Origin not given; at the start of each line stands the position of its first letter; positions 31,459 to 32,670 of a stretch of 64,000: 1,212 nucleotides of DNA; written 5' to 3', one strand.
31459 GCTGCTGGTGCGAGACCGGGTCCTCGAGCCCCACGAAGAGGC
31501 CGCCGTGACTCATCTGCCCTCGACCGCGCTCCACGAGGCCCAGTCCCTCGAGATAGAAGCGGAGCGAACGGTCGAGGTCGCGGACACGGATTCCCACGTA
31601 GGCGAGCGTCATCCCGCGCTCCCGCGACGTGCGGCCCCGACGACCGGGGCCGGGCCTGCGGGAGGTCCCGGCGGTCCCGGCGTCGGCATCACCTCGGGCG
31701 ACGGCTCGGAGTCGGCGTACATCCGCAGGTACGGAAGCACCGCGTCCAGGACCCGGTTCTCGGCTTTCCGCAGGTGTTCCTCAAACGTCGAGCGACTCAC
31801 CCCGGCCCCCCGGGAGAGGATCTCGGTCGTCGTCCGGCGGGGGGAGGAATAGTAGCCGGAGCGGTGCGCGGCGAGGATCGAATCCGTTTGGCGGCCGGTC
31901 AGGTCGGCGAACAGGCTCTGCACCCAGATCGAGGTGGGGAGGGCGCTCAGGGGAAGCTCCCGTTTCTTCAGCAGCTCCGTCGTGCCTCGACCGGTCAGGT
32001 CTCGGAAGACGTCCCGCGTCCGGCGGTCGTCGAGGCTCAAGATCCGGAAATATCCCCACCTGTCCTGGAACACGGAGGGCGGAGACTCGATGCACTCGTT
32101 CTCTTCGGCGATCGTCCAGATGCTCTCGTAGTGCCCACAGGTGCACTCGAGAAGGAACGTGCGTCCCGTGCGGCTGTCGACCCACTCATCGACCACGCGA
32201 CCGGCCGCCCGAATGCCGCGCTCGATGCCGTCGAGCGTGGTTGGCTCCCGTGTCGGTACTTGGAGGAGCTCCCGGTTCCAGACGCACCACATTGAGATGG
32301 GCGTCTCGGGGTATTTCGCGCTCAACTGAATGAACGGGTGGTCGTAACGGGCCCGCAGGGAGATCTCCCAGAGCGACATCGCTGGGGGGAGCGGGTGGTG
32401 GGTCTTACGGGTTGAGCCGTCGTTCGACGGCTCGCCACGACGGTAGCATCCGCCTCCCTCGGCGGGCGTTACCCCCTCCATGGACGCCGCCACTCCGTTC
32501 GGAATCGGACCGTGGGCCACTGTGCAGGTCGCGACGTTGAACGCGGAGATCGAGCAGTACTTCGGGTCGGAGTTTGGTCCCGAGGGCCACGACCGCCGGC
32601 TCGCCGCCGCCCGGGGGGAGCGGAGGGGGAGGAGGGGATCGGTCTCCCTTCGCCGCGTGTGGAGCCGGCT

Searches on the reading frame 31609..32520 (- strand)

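Call 43: search_protein_families(library=pfam, proteins=[window:31609-32520:-], max_evalue=0.001)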
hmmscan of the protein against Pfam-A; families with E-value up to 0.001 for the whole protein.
window:31609-32520:- (303 aa): 2 families
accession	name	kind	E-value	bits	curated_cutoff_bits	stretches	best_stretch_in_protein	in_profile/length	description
PF04967.18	HTH_10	-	7.7e-15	54.9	23.1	1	207-258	1-52/53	HTH DNA binding domain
PF24280.2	HVO_A0563_N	-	5e-09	36.6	27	1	53-190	2-137/145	HVO_A0563, N-terminal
